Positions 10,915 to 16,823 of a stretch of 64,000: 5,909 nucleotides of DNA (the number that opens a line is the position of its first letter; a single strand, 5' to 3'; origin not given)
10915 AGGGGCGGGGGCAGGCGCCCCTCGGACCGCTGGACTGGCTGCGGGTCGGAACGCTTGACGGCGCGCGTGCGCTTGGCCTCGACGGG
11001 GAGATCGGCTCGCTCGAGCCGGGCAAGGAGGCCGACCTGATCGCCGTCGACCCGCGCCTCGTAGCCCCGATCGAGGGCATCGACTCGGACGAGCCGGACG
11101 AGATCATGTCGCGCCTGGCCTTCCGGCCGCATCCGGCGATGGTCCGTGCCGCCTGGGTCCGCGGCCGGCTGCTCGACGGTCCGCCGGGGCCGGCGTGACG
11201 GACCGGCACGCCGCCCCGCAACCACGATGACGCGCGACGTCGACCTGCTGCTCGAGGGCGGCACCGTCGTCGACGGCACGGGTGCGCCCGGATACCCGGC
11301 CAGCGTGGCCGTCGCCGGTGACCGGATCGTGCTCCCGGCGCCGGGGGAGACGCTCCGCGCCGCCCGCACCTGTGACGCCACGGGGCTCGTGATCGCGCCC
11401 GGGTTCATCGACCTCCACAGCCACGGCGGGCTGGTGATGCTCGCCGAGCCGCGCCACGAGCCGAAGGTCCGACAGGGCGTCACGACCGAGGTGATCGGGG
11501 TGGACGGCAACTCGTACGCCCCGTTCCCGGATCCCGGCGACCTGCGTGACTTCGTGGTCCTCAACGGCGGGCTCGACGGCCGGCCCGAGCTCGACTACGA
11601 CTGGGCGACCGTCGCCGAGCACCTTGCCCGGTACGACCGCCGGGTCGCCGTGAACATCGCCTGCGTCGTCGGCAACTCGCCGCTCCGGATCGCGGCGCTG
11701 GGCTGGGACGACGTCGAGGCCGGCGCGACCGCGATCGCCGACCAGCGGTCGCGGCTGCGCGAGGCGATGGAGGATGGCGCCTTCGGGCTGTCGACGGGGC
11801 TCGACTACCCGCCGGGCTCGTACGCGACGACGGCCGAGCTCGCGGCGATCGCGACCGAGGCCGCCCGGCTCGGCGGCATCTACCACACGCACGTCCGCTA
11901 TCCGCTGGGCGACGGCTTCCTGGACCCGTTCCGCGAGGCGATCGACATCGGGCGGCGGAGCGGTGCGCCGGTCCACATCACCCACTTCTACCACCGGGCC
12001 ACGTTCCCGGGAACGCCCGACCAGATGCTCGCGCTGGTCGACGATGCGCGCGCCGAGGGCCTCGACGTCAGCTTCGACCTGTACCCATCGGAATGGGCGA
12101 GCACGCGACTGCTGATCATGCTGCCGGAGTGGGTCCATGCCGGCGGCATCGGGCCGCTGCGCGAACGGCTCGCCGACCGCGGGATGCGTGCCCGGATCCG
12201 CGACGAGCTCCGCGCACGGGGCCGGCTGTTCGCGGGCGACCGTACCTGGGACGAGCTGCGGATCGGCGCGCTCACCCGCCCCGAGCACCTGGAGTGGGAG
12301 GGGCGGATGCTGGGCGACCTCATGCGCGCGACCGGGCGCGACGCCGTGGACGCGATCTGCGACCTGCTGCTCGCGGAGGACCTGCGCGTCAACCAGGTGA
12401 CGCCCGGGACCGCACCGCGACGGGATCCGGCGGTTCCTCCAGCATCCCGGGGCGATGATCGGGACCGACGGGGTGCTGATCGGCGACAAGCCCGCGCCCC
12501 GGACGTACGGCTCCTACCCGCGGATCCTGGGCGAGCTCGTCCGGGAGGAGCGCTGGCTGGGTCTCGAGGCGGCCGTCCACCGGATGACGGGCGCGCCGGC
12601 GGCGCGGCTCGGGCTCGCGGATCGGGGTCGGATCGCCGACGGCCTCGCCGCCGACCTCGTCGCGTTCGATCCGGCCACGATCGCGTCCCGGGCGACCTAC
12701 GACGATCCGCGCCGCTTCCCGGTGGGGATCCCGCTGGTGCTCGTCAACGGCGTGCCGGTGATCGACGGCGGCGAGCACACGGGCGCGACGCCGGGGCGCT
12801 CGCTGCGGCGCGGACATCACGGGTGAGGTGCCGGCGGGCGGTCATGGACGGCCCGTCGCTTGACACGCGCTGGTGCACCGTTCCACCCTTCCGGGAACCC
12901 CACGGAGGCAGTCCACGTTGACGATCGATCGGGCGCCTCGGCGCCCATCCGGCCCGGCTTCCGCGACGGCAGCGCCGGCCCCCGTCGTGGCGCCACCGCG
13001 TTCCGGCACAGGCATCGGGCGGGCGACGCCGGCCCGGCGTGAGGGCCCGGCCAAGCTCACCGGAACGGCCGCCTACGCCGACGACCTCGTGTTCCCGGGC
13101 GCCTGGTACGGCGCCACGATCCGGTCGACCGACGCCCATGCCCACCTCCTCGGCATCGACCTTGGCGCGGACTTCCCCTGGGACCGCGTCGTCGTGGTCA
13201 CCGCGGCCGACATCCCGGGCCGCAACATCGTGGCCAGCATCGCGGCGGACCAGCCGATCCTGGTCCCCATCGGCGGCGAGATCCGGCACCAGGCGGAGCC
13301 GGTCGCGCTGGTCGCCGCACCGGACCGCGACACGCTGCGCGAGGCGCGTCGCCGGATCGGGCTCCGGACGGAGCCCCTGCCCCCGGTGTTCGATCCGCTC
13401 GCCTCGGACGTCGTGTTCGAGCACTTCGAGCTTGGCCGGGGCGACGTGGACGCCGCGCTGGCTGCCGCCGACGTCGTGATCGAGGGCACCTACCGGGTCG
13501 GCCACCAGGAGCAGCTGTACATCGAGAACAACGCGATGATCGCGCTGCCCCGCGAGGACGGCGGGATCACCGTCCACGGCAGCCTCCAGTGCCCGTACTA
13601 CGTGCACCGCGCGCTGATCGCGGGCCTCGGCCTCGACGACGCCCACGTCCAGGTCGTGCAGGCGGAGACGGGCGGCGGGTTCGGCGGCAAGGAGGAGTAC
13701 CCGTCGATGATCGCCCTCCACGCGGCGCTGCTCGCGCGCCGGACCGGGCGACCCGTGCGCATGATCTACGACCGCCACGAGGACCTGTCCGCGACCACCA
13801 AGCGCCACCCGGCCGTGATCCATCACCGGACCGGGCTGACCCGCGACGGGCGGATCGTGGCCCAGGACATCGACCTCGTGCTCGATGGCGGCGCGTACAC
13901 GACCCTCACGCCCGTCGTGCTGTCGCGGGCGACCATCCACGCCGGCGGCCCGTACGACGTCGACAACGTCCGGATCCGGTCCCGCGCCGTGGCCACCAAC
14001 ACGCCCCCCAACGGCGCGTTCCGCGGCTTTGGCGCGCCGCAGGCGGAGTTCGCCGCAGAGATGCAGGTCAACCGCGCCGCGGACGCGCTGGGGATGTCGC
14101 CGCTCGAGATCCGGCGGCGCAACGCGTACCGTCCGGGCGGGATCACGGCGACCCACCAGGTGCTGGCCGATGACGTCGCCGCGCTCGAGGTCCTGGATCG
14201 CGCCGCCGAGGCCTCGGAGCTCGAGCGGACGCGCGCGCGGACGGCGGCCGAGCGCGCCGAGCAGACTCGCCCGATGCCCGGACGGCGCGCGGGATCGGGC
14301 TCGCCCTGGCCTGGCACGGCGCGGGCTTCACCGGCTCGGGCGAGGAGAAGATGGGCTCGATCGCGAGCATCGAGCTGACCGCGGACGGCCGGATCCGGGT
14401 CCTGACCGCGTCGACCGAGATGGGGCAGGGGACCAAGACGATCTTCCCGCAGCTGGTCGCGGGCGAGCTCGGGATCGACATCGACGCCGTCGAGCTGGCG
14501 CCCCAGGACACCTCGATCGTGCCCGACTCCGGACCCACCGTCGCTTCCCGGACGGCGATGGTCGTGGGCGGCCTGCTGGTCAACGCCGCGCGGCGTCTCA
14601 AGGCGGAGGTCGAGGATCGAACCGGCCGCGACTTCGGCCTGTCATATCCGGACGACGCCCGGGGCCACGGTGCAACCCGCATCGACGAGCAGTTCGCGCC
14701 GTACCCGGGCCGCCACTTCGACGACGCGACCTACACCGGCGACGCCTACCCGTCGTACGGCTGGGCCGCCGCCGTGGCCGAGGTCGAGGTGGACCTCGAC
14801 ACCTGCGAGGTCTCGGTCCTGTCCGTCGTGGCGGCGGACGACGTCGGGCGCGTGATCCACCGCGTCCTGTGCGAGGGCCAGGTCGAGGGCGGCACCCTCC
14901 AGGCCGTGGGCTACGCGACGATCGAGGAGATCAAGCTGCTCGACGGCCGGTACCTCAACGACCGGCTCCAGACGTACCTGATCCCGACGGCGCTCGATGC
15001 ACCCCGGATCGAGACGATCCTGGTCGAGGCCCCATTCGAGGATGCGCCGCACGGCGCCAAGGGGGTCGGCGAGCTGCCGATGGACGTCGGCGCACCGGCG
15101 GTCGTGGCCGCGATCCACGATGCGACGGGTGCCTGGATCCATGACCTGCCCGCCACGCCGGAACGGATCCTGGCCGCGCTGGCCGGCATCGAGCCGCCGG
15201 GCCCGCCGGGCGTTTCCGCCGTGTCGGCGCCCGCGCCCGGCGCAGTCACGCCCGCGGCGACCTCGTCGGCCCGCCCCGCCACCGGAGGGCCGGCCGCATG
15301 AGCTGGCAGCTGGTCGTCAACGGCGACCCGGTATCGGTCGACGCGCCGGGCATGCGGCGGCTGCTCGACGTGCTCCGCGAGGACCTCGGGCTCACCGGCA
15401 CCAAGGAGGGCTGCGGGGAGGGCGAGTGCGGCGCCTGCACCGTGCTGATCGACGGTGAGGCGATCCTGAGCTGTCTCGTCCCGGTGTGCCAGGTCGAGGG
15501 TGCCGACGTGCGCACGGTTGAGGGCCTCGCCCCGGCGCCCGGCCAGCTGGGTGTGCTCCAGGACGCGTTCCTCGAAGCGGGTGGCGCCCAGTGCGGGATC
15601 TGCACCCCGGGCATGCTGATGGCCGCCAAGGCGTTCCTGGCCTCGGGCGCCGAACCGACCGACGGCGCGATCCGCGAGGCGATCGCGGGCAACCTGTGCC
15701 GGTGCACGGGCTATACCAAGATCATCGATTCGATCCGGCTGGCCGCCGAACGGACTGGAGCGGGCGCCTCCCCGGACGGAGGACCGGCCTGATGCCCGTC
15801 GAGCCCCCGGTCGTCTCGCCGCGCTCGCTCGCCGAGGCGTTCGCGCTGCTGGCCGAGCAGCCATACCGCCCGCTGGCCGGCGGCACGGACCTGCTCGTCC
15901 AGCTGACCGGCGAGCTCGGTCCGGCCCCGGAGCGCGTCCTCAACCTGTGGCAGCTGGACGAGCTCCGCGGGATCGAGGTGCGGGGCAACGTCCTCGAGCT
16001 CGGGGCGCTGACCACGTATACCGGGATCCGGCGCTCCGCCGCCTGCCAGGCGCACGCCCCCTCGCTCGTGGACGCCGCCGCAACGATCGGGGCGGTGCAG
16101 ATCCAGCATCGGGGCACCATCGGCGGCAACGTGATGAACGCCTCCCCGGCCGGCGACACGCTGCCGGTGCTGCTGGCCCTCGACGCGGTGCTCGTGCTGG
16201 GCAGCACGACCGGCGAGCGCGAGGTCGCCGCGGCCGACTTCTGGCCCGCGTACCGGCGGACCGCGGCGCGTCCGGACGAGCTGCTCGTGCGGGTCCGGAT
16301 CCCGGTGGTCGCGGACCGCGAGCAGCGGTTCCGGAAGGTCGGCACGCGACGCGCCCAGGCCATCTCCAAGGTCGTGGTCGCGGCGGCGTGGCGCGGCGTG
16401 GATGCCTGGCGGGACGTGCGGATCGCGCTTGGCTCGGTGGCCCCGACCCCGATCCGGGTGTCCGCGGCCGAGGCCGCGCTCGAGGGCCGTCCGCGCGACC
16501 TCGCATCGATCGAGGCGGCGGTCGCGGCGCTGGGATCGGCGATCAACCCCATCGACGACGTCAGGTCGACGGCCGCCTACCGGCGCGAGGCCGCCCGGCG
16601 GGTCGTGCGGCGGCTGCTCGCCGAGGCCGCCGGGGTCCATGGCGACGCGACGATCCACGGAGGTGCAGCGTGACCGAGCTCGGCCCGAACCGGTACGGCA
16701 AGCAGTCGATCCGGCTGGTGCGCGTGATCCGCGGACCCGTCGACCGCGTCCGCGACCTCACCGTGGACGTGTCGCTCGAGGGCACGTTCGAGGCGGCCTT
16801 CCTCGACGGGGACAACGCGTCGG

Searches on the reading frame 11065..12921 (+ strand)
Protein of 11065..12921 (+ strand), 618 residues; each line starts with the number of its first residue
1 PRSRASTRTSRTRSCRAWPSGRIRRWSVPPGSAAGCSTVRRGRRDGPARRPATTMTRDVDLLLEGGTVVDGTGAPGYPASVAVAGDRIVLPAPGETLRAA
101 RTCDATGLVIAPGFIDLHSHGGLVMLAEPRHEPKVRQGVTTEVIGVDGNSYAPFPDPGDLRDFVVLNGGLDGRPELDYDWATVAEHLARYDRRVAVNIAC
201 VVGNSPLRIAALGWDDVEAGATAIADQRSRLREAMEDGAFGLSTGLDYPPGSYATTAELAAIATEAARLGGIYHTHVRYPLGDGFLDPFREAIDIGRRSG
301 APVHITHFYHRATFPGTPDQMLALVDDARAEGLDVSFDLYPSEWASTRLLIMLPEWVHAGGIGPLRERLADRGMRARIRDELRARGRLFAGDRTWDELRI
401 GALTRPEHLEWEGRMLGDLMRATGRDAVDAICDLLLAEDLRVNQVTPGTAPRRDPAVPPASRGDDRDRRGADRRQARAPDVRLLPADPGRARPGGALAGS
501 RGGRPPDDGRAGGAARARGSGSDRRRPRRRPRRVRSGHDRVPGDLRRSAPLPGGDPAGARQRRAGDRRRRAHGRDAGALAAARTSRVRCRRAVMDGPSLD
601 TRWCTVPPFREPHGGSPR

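Call 70: search_protein_families(library=pfam, proteins=[window:11065-12921:+], max_evalue=0.000001)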
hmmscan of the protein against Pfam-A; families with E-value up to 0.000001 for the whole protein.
window:11065-12921:+ (618 aa): 1 family
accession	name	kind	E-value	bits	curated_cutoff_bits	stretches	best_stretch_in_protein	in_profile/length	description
PF07969.17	Amidohydro_3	-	5.3e-08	33.2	29.7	1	102-306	2-206/472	Amidohydrolase family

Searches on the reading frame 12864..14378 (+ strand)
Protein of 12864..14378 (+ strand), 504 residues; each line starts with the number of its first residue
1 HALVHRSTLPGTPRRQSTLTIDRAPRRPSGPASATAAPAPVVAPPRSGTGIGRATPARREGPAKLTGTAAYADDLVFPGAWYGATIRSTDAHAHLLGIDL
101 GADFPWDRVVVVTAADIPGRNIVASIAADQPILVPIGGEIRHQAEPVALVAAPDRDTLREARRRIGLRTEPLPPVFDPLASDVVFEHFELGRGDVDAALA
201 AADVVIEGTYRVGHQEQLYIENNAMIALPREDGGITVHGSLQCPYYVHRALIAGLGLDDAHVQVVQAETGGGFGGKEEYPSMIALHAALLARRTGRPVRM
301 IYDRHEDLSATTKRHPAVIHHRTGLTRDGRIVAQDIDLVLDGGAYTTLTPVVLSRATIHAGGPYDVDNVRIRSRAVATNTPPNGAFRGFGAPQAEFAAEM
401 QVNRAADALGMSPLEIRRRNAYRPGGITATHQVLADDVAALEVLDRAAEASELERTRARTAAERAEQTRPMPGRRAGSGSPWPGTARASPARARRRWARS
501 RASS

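Call 70: search_protein_families(library=pfam, proteins=[window:12864-14378:+], max_evalue=0.000001)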
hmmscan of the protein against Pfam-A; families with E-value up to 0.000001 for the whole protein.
window:12864-14378:+ (504 aa): 2 families
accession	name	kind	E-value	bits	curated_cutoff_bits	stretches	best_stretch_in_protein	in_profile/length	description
PF02738.23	MoCoBD_1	-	1e-83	280.6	27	1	185-421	11-244/244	Molybdopterin cofactor-binding domain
PF01315.27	Ald_Xan_dh_C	-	3.2e-15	56.8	31.3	1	66-167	1-104/110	Aldehyde oxidase and xanthine dehydrogenase, a/b hammerhead domain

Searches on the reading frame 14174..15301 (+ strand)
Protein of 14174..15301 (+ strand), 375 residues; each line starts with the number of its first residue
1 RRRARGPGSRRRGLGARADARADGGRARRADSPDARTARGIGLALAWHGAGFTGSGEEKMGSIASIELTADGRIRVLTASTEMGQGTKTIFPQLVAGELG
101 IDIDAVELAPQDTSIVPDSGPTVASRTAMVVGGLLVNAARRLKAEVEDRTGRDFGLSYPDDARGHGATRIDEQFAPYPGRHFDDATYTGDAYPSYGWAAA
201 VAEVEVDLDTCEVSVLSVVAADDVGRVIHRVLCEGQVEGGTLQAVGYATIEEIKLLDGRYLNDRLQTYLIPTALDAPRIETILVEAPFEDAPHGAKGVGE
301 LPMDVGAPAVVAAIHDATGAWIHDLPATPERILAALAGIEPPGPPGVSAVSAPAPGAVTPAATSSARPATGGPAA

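Call 70: search_protein_families(library=pfam, proteins=[window:14174-15301:+], max_evalue=0.000001)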
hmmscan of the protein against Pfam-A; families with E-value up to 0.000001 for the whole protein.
window:14174-15301:+ (375 aa): 1 family
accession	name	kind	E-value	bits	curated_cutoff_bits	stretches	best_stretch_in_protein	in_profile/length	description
PF20256.3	MoCoBD_2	-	5.7e-61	206.9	27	1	21-277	7-283/283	Molybdopterin cofactor-binding domain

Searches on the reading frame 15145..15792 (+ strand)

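Call 70: search_protein_families(library=pfam, proteins=[window:15145-15792:+], max_evalue=0.000001)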
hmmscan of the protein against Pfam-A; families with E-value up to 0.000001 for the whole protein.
window:15145-15792:+ (215 aa): 2 families
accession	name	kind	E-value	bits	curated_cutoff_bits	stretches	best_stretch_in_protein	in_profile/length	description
PF01799.25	Fer2_2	-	6.5e-27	93.9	30.3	1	124-198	1-75/75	[2Fe-2S] binding domain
PF00111.32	Fer2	-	4.3e-08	33.4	21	1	58-109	3-71/77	2Fe-2S iron-sulfur cluster binding domain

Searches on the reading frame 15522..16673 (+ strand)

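Call 70: search_protein_families(library=pfam, proteins=[window:15522-16673:+], max_evalue=0.000001)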
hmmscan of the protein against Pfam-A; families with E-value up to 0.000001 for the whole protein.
window:15522-16673:+ (383 aa): 2 families
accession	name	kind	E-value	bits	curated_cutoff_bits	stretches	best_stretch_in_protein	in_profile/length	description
PF00941.27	FAD_binding_5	-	7.5e-42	143.5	27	1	97-262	5-169/170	FAD binding domain in molybdopterin dehydrogenase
PF03450.22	CO_deh_flav_C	-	3.2e-20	72.6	25.5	1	272-369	4-102/102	CO dehydrogenase flavoprotein C-terminal domain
